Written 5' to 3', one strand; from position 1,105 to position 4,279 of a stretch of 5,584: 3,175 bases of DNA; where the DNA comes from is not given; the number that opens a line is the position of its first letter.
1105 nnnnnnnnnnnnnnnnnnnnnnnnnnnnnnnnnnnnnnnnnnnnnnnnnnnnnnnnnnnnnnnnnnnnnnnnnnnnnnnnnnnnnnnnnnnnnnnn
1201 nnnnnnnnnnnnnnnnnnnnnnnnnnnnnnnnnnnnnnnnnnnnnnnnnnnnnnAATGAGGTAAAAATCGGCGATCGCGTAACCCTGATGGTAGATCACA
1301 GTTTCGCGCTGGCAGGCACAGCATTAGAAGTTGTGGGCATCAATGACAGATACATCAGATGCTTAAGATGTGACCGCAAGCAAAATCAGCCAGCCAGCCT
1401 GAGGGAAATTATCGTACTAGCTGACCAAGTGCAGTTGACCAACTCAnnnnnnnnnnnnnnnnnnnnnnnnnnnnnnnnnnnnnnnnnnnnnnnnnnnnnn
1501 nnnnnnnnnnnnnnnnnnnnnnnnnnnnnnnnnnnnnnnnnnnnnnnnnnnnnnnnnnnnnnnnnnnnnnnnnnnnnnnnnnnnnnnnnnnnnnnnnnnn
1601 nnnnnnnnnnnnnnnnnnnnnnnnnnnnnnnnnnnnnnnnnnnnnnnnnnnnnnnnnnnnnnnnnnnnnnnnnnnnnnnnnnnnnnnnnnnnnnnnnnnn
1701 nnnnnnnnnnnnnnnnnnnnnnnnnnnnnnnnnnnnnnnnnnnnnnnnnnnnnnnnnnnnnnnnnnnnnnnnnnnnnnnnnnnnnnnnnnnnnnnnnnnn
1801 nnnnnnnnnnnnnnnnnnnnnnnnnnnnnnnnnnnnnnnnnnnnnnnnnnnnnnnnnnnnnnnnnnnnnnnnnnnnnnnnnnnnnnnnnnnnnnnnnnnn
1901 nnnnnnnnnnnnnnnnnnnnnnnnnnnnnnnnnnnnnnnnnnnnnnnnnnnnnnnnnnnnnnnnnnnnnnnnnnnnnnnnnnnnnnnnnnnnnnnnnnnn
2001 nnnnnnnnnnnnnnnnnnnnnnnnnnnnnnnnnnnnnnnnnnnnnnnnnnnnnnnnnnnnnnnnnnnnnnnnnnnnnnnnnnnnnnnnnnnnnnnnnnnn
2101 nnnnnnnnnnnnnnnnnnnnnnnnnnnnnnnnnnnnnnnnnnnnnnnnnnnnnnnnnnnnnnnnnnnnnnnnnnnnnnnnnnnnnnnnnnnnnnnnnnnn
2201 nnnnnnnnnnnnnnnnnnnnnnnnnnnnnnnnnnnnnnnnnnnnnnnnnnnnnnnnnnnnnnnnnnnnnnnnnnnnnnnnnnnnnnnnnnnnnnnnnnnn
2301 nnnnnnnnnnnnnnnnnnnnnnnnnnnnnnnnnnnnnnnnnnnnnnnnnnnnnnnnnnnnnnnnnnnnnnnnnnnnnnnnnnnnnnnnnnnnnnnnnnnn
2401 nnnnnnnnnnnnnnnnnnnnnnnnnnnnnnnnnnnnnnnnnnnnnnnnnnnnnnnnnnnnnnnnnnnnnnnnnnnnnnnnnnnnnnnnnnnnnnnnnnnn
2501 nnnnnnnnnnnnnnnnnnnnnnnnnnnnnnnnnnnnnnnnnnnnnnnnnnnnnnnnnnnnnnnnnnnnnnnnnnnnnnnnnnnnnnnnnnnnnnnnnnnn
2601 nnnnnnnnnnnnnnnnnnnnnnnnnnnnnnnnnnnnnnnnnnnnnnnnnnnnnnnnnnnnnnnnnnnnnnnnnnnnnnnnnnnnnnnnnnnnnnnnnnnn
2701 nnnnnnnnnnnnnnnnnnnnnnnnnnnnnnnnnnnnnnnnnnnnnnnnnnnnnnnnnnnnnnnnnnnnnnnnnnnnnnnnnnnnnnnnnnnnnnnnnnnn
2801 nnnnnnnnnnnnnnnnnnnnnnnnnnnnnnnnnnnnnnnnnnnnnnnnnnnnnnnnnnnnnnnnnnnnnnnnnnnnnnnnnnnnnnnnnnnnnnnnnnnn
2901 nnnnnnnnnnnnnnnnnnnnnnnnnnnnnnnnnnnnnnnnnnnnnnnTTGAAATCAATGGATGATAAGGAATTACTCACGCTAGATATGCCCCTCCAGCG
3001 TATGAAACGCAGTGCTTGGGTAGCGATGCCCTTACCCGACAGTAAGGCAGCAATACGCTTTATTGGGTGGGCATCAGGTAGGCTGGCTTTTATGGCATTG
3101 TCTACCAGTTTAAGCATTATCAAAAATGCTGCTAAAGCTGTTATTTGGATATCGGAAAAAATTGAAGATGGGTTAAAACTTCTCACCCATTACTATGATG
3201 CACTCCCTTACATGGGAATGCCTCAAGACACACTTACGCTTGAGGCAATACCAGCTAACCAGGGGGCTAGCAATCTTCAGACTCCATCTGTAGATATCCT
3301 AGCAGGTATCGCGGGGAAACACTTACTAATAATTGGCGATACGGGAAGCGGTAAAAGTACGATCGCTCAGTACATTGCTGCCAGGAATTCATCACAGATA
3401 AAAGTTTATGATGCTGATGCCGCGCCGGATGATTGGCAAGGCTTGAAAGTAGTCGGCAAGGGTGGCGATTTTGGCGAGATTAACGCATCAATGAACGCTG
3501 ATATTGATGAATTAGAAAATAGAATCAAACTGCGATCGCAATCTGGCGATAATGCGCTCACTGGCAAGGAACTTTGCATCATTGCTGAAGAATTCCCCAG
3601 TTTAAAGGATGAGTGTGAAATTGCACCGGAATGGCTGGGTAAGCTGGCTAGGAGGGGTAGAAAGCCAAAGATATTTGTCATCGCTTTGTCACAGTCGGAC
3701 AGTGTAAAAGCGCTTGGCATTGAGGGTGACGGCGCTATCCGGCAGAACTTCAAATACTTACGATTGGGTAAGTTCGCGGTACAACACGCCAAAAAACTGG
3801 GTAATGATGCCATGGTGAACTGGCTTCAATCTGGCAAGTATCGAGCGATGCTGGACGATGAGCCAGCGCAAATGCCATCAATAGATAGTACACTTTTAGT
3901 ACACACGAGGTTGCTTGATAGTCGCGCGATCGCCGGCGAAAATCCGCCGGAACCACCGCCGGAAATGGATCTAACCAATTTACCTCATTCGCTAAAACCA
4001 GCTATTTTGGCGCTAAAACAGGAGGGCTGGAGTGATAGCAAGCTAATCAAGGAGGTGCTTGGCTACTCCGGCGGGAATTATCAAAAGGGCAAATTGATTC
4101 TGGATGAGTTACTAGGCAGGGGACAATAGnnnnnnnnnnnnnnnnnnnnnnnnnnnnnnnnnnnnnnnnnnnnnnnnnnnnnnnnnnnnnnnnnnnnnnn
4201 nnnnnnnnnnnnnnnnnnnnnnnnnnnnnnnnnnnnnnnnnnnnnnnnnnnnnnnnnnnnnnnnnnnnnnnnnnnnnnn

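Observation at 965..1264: Dense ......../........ repeat field with an 18-bp perfect inverted repeat, embedded in the replicase coding sequence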

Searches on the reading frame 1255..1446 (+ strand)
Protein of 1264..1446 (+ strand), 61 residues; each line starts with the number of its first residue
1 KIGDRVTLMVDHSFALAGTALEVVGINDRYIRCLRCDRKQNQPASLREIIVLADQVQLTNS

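Call 51: search_protein_families(library=pfam, proteins=[window:1264-1446:+], max_evalue=5)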
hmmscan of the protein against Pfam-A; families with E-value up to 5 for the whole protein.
seq(61 aa): 0 families

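Call 74: search_protein_families(library=pfam, alignment_id=A4, max_evalue=1)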
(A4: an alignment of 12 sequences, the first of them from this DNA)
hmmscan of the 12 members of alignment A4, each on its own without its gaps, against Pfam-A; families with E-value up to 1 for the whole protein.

A. member 1, seq(64 aa): 0 families

B. families by the number of members that match (of 12 scanned): 7 families
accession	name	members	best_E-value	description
PF18129.7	SH3_12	2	0.003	Xrn1 SH3-like domain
PF00467.35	KOW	2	0.0031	KOW motif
PF00924.24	MS_channel_2nd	1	0.0089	Mechanosensitive ion channel, beta-domain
PF08940.17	DUF1918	1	0.027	Domain of unknown function (DUF1918)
PF16325.11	Peptidase_U32_C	1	0.032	Peptidase family U32 C-terminal domain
PF23290.1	KOW5_SPT5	1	0.1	Transcription elongation factor SPT5, fifth KOW domain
PF16277.11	DUF4926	1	0.2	Domain of unknown function (DUF4926)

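Call 75: search_solved_structures(query=A4, max_evalue=10)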
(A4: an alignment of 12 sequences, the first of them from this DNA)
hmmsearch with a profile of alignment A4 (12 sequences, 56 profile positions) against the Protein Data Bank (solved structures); distinct sequences matched with E-value up to 10: 85 (the best 60 are shown).
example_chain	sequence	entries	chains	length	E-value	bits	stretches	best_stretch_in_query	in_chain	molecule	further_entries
9eh1_Z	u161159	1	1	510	2.7e-06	30.5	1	3-54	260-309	Transcription elongation factor SPT5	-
4ytl_A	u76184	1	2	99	1.5e-05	28.1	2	3-54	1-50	Transcription elongation factor SPT5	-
9bct_G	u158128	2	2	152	3e-05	27.2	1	3-47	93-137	Transcription elongation factor Spt5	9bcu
5oik_Z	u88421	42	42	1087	4.4e-05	26.7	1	3-54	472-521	Transcription elongation factor SPT5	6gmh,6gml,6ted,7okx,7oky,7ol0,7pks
9j0n_Z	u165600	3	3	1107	4.7e-05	26.6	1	3-54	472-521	Transcription elongation factor SPT5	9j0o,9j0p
2do3_A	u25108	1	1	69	7.9e-05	25.8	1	3-54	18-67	Transcription elongation factor SPT5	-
8jch_W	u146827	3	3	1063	0.00015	24.9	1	2-53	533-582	Transcription elongation factor SPT5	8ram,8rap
7nky_Z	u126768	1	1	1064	0.00015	24.9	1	2-53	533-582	Transcription elongation factor SPT5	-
7nkx_Z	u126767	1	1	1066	0.00015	24.9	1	2-53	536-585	Transcription elongation factor SPT5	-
8k5p_W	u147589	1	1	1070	0.00016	24.9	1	2-53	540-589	Transcription elongation factor SPT5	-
3p8b_B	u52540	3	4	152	0.00033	23.8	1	3-39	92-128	Transcription antitermination protein nusG | Transcription elongation factor Spt5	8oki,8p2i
3qqc_D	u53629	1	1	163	0.00039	23.6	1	3-40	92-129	Transcription antitermination protein nusG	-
5xon_W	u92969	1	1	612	0.00045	23.4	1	2-38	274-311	Protein that forms a complex with Spt4p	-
9sra_BU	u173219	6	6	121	0.00095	22.4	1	3-53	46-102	Large ribosomal subunit protein uL24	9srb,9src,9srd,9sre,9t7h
24yw_U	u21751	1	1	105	0.0011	22.1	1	3-48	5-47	Large ribosomal subunit protein uL24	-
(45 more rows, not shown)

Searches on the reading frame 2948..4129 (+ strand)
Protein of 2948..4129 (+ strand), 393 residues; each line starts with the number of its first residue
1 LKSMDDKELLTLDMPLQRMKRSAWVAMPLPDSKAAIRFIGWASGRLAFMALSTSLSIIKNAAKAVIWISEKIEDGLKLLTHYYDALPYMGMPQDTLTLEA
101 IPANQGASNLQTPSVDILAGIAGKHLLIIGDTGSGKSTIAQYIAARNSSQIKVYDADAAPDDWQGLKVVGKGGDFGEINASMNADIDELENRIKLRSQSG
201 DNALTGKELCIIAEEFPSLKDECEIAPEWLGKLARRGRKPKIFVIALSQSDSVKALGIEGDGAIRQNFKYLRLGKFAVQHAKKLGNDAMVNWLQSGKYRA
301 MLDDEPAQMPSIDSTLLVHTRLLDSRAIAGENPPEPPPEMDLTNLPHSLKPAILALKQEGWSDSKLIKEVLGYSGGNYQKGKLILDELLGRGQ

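Call 6: search_protein_families(library=pfam, proteins=[window:2948-4129:+], max_evalue=0.01)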
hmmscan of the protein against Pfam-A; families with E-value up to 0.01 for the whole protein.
window:2948-4129:+ (393 aa): 6 families
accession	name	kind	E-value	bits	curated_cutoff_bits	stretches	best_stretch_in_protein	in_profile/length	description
PF01935.23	DUF87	-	0.00012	22.7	23.2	1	120-148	20-48/220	Helicase HerA, central domain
PF20720.3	nSTAND3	-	0.00092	19.4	27.2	1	124-163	18-57/155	Novel STAND NTPase 3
PF00005.33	ABC_tran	-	0.0011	20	25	1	122-153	10-44/137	ABC transporter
PF13555.12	AAA_29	-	0.0034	17.5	27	1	123-139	23-38/61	P-loop containing region of AAA domain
PF13401.12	AAA_22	-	0.0049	17.6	27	1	124-156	6-42/130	AAA domain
PF14532.12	Sigma54_activ_2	-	0.0078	16.9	25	0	126-156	24-56/138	Sigma-54 interaction domain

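Call 64: search_solved_structures(query=window:2948-4126:+, max_evalue=1)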
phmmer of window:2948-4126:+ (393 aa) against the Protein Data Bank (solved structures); distinct sequences matched with E-value up to 1: 18.
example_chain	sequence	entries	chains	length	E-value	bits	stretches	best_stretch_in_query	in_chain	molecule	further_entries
3mrs_A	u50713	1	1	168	0.12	14.5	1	124-190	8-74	Shikimate kinase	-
4xcr_A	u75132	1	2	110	0.14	14.3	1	144-211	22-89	Superoxide dismutase [Cu-Zn]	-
8yho_A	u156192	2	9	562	0.16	14.2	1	113-186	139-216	DUF87 domain-containing protein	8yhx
1zuh_A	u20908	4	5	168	0.22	13.7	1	124-190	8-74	Shikimate kinase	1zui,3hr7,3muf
5j0g_A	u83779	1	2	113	0.23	13.6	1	139-211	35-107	OXIDOREDUCTASE,Superoxide dismutase [Cu-Zn]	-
3n2e_A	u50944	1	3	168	0.26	13.5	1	124-190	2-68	Shikimate kinase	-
4bcz_A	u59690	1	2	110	0.3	13.2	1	145-211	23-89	SUPEROXIDE DISMUTASE [CU-ZN]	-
4eun_A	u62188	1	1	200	0.31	13.2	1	107-161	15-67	thermoresistant glucokinase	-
11kk_A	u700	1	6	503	0.45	12.7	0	112-160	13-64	HerA like helicase YjgR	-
5j07_A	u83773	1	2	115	0.46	12.6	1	148-211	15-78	Superoxide dismutase [Cu-Zn],Superoxide dismutase [Cu-Zn],Superoxide dismutase [Cu-Zn],Sup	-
8wd9_D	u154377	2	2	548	0.51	12.5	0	97-143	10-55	Probable dipeptide-transport ATP-binding protein ABC transporter DppD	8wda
8wdb_D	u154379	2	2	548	0.53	12.4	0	97-143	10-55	Probable dipeptide-transport ATP-binding protein ABC transporter DppD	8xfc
3i2v_A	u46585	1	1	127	0.64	12.2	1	319-382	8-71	Adenylyltransferase and sulfurtransferase MOCS3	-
4bd4_A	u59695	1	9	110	0.69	12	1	146-211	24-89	SUPEROXIDE DISMUTASE [CU-ZN]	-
2yz2_A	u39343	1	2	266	0.71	12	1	122-157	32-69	Putative ABC transporter ATP-binding protein TM_0222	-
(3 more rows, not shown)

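Call 65: search_protein_families(library=ncbifam, proteins=[window:2948-4126:+], max_evalue=0.1)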
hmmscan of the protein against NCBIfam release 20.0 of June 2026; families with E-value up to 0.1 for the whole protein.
window:2948-4126:+ (393 aa): 28 families (the best 25 are shown)
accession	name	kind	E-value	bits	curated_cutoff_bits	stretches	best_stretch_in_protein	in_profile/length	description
NF047389.1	ATPase_Sll1717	subfamily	0.00071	18.8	75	1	111-167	19-70/454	P-loop ATPase, Sll1717 family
NF005994.0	PRK08118.1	equivalog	0.0019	18.2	215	1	124-164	2-42/172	DNA topology modulation protein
NF001384.0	PRK00279.2-2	equivalog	0.0036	17.1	152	1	125-155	4-34/191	adenylate kinase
TIGR04521.1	ECF_ATPase_2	equivalog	0.0053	15.9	330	1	123-145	31-53/279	energy-coupling factor transporter ATPase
NF005115.0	PRK06547.1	equivalog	0.0056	16.1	173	1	126-168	18-59/172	hypothetical protein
TIGR02868.1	CydC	equivalog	0.0068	15.1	329.05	1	94-144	333-382/530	thiol reductant ABC exporter subunit CydC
TIGR02928.1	TIGR02928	subfamily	0.0092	14.9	181.3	1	115-155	32-72/366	orc1/cdc6 family replication initiation protein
TIGR03925.1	T7SS_EccC_b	equivalog_domain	0.01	14.2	346.55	1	99-146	340-384/564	type VII secretion protein EccCb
TIGR04520.1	ECF_ATPase_1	equivalog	0.011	15.2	315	1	122-155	27-63/269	energy-coupling factor transporter ATPase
TIGR01842.1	type_I_sec_PrtD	subfamily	0.012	14.2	510.15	1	89-144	308-365/544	type I secretion system permease/ATPase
NF003233.0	PRK04195.2-3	equivalog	0.014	14.2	471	1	119-158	34-73/504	replication factor C large subunit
NF043038.1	ABCF_CplR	exception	0.016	13.9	780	1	123-155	312-344/544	ABC-F type ribosomal protection protein CplR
TIGR03375.1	type_I_sec_LssB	subfamily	0.017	13.4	693.1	1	106-144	479-514/696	type I secretion system permease/ATPase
NF010404.0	PRK13830.1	subfamily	0.031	12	810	1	125-184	458-517/818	conjugal transfer protein TrbE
NF000169.2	ABCF_Sal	exception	0.035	12.8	725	1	122-195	26-101/542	Sal family ABC-F type ribosomal protection protein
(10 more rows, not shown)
